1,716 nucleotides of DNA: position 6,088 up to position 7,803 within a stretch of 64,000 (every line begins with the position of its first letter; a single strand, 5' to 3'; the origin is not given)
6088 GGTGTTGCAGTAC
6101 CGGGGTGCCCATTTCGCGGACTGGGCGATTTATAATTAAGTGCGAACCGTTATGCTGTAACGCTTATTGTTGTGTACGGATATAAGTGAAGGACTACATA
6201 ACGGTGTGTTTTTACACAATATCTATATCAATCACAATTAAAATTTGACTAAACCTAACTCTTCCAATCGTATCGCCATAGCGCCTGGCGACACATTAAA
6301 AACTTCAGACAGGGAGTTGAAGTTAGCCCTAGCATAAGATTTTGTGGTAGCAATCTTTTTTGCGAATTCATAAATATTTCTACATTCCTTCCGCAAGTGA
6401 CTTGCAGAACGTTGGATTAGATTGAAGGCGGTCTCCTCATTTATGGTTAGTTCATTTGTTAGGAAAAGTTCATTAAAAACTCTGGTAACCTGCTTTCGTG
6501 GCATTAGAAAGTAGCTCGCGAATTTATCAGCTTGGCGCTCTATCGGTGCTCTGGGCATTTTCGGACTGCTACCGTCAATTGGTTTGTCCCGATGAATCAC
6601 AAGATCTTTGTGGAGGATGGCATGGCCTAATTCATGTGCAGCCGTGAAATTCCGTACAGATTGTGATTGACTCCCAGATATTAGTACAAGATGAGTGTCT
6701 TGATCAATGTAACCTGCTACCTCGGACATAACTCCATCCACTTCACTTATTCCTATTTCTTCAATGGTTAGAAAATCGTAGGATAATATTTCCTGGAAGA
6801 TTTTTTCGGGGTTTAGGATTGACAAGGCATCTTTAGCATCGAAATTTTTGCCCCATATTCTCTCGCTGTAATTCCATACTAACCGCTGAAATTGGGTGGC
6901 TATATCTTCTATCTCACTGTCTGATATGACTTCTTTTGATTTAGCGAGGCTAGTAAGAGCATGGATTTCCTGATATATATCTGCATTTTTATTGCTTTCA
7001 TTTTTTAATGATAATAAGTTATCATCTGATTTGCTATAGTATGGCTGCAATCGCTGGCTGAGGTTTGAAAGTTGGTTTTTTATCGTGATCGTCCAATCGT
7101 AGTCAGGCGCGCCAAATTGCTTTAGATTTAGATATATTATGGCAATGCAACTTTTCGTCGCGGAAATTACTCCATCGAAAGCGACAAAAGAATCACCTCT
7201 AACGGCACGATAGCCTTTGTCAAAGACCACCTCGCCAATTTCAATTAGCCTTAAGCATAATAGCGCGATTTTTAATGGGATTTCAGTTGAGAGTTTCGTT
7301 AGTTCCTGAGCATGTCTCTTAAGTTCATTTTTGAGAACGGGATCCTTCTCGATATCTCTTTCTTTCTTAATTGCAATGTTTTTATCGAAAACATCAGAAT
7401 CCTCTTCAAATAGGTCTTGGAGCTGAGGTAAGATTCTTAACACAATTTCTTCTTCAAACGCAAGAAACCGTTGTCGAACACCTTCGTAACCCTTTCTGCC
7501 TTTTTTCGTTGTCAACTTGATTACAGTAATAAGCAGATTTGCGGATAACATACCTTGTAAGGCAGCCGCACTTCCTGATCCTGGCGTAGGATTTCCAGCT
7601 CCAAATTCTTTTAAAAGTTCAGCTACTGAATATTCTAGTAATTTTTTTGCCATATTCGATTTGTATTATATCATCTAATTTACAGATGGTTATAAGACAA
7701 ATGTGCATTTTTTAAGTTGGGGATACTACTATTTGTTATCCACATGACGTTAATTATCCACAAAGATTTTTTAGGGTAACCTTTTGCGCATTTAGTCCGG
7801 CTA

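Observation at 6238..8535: Cyclodeaminase-like::ImmA/IrrE protease fusion paired with an HNH protein: candidate undescribed conflict module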

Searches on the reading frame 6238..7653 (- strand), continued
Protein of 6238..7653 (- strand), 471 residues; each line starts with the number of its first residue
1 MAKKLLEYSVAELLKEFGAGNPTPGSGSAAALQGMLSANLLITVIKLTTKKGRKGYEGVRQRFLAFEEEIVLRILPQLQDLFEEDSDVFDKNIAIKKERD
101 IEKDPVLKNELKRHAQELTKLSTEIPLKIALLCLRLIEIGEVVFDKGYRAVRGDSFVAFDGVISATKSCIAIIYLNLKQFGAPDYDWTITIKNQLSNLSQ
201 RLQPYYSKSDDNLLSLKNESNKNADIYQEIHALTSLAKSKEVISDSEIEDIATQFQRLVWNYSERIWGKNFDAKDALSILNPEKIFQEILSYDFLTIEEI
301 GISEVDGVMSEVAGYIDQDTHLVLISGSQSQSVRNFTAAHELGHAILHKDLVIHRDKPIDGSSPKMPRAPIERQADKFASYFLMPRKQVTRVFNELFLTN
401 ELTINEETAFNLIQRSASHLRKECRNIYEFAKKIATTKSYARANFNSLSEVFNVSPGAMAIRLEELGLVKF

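Call 85: search_protein_families(library=pfam, proteins=[L201:4744-5991:+, L201:3989-4747:+, L201:3154-3909:+, L202:4728-5909:+, L204:8222-9319:-, L214:516-4070:+, L229:825-2654:+, L239:4812-5819:+, L233:1827-2771:-, L261:381-1559:+], max_evalue=0.001)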
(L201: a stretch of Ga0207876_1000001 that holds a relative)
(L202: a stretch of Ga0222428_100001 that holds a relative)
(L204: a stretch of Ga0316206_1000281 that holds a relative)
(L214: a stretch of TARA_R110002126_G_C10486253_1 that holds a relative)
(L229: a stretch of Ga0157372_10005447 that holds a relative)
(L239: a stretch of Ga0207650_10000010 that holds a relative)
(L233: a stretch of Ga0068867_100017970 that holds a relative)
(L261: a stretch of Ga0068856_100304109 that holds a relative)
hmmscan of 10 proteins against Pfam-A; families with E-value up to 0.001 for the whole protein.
L201:4744-5991:+ (415 aa): 0 families

L201:3989-4747:+ (252 aa): 1 family
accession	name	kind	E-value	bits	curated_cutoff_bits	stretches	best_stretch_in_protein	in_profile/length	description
PF07505.17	DUF5131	-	3.5e-98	328.4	28.9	1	8-249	1-243/243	Protein of unknown function (DUF5131)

L201:3154-3909:+ (251 aa): 0 families

L202:4728-5909:+ (393 aa): 0 families

L204:8222-9319:- (365 aa): 1 family
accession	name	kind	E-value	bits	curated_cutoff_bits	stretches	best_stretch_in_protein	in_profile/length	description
PF22560.2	GMT-wHTH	-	0.00037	21.3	27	1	282-347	15-79/82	GMT-like wHTH domain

L214:516-4070:+ (1184 aa): 10 families
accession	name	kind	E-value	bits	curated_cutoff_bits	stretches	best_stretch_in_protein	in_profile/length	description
PF08447.18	PAS_3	-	7.3e-84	276.6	25.6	4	432-520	2-89/89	PAS fold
PF00072.30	Response_reg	-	7.9e-44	148.8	30.2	2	936-1051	1-110/111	Response regulator receiver domain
PF13426.13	PAS_9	-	1.3e-28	99.7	27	3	42-136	14-103/103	PAS domain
PF02518.31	HATPase_c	-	2.8e-26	92.6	26.4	1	659-770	2-107/111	Histidine kinase-, DNA gyrase B-, and HSP90-like ATPase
PF00512.31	HisKA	-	4.5e-23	81.5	26.9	1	546-611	1-66/66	His Kinase A (phospho-acceptor) domain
PF00989.32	PAS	-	1.2e-19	70.8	22.6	1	21-133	3-112/113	PAS fold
PF08448.16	PAS_4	-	1.8e-10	41.5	23.1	0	437-527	23-109/110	PAS fold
PF14598.12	PAS_11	-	7.7e-10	39.2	25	1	324-392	37-102/109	PAS domain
PF01627.28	Hpt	-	8.7e-09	35.9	24.6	1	1094-1168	1-82/84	Hpt domain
PF13188.13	PAS_8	-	1.8e-08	34.4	21.8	0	278-332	2-54/65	PAS domain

L229:825-2654:+ (609 aa): 4 families
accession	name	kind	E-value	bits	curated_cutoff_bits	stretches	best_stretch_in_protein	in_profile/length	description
PF00069.31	Pkinase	-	1e-43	150.1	31.7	1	14-277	1-258/263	Protein kinase domain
PF07714.23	PK_Tyr_Ser-Thr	-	3.4e-27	95.8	23.1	1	17-272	4-250/258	Protein tyrosine and serine/threonine kinase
PF03109.22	ABC1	-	5.8e-06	26.1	22.9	1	76-172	125-220/244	ABC1 atypical kinase-like domain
PF01381.28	HTH_3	-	0.00036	21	23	1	461-518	1-55/55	Helix-turn-helix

L239:4812-5819:+ (335 aa): 1 family
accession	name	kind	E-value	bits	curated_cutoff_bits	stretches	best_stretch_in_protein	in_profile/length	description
PF14280.11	DUF4365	-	9.9e-28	97.4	24.3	1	20-150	1-135/139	Domain of unknown function (DUF4365)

L233:1827-2771:- (314 aa): 1 family
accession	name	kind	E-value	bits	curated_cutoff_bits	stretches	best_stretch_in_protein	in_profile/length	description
PF06114.19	Peptidase_M78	-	1.5e-06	28.4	22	1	80-170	33-123/123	IrrE N-terminal-like domain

L261:381-1559:+ (392 aa): 2 families
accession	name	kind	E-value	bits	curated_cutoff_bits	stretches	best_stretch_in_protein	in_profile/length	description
PF00186.24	DHFR_1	-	5.4e-55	185.9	25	1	7-158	2-154/159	Dihydrofolate reductase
PF04961.17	FTCD_C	-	1.8e-21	77.1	24.5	1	176-346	2-169/182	Formiminotransferase-cyclodeaminase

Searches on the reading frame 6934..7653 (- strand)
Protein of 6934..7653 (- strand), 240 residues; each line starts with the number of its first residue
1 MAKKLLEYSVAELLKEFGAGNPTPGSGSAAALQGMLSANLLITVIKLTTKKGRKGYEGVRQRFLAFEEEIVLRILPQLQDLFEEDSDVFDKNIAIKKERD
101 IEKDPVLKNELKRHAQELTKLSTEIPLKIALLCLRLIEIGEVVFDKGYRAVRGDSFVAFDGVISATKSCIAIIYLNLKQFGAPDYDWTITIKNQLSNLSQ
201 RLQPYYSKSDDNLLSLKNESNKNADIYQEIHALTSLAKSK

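Call 74: search_protein_representatives(protein=window:6934-7653:-)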
Query: 240 residues. Proteins with E-value up to 0.001 (for the whole library): 1170; up to 1e-10: 284; up to 1e-30: 71. The best 150 are listed.
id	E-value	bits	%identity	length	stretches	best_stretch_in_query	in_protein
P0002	2.9e-121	419.4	82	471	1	1-240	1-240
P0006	6.7e-49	182.9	43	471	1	2-240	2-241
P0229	6.2e-45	169.9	41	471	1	4-239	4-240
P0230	2.0e-44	168.2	48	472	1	2-221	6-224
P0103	8.6e-44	166.2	44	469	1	1-240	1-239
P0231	8.6e-44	166.2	44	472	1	4-233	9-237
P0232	3.7e-42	160.8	46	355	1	1-205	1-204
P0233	7.0e-42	159.9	40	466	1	1-240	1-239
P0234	7.0e-42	159.9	42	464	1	1-238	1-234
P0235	1.2e-41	159.2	40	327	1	4-234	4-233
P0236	2.3e-41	158.3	45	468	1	1-230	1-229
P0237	4.2e-41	157.4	37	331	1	3-238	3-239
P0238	1.6e-40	155.5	38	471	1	3-239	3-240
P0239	2.1e-40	155.1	41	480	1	3-223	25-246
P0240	2.2e-40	155.0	42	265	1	4-231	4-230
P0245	2.4e-39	151.7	40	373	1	3-233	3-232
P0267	7.5e-34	133.7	38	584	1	1-238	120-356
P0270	4.0e-33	131.3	42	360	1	1-231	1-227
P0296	1.1e-30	123.3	40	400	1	4-198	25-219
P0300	1.7e-30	122.7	41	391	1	3-208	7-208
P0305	1.1e-29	120.1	36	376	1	5-222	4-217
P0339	2.7e-26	109.0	38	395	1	10-184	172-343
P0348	1.7e-25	106.4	34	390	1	4-229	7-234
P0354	4.0e-25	105.2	36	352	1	5-220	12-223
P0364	2.9e-24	102.3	39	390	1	8-218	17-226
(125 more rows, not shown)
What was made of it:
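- N-domain search of the representative library: 284 representatives at E<=1e-10 (call 74).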

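Call 75: search_protein_families(library=pfam, proteins=[P0267, P0339, P0296, P0300, P0348, P0364, P0305, P0245, P0270, P0354], max_evalue=0.001)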
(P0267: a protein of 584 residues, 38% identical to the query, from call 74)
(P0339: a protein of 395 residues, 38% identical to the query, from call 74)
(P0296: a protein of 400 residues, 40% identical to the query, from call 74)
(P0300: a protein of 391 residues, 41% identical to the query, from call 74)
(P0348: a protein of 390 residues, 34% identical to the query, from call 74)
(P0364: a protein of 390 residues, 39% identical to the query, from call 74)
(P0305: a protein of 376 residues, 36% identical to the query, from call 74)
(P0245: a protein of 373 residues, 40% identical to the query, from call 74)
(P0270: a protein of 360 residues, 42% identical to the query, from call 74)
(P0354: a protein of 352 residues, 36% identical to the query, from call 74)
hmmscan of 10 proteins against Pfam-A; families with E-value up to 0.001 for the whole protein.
P0267 (584 aa): 2 families
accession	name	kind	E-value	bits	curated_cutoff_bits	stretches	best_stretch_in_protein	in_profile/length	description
PF04961.17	FTCD_C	-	2.5e-22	79.9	24.5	1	132-312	5-179/182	Formiminotransferase-cyclodeaminase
PF06114.19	Peptidase_M78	-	4.7e-13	49.4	22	1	433-512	28-102/123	IrrE N-terminal-like domain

P0339 (395 aa): 2 families
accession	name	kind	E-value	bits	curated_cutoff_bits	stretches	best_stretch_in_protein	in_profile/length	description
PF00186.24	DHFR_1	-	1.4e-36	126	25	1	3-143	2-140/159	Dihydrofolate reductase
PF04961.17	FTCD_C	-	6.4e-29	101.4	24.5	1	173-353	3-181/182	Formiminotransferase-cyclodeaminase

P0296 (400 aa): 2 families
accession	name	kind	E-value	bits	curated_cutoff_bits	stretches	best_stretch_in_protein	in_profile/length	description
PF04961.17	FTCD_C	-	6.1e-22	78.6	24.5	1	32-217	3-181/182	Formiminotransferase-cyclodeaminase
PF06114.19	Peptidase_M78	-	5.3e-10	39.6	22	1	334-399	26-82/123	IrrE N-terminal-like domain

P0300 (391 aa): 1 family
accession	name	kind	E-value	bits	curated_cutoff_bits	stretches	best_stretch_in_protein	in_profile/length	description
PF04961.17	FTCD_C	-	1.4e-30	106.8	24.5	1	15-196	3-181/182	Formiminotransferase-cyclodeaminase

P0348 (390 aa): 1 family
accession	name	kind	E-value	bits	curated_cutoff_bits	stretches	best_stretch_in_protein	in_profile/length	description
PF04961.17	FTCD_C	-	6.8e-21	75.2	24.5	1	14-201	3-181/182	Formiminotransferase-cyclodeaminase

P0364 (390 aa): 2 families
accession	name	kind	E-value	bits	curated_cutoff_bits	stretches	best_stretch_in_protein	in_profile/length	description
PF04961.17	FTCD_C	-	3e-25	89.5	24.5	1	20-197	3-171/182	Formiminotransferase-cyclodeaminase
PF06114.19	Peptidase_M78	-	4.7e-06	26.9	22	1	327-362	27-62/123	IrrE N-terminal-like domain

P0305 (376 aa): 1 family
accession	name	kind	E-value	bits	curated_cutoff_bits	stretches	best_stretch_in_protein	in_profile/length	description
PF04961.17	FTCD_C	-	1e-30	107.3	24.5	1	10-190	3-180/182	Formiminotransferase-cyclodeaminase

P0245 (373 aa): 1 family
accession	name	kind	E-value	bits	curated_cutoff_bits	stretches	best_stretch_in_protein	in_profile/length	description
PF04961.17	FTCD_C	-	2.6e-28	99.4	24.5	1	10-194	2-180/182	Formiminotransferase-cyclodeaminase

P0270 (360 aa): 2 families
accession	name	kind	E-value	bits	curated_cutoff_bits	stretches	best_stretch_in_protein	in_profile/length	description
PF04961.17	FTCD_C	-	1.7e-23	83.8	24.5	1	11-186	3-175/182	Formiminotransferase-cyclodeaminase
PF06114.19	Peptidase_M78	-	6e-06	26.5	22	1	310-344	26-60/123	IrrE N-terminal-like domain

P0354 (352 aa): 1 family
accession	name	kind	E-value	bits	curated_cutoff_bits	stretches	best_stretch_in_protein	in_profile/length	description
PF04961.17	FTCD_C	-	1.5e-22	80.7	24.5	1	18-198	3-180/182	Formiminotransferase-cyclodeaminase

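Call 77: list_cluster_members(proteins=[P0339, P0300, P0001, P0348])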
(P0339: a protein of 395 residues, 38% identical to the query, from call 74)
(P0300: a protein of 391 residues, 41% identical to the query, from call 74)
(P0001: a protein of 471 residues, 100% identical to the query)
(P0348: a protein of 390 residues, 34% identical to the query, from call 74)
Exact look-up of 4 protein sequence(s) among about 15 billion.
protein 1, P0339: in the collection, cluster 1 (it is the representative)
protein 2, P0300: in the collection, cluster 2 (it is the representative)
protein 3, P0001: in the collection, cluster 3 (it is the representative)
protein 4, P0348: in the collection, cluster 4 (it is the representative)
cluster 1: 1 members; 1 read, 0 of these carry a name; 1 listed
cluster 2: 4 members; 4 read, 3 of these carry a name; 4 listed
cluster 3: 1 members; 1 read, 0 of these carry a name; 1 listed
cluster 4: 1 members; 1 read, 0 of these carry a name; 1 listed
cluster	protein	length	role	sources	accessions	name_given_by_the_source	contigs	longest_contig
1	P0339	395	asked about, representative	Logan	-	-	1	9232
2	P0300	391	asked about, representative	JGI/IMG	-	formiminotetrahydrofolate cyclodeaminase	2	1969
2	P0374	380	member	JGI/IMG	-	formiminotetrahydrofolate cyclodeaminase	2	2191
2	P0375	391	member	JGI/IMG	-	formiminotetrahydrofolate cyclodeaminase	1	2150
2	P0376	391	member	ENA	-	-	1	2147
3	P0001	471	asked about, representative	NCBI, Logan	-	-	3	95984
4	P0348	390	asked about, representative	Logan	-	-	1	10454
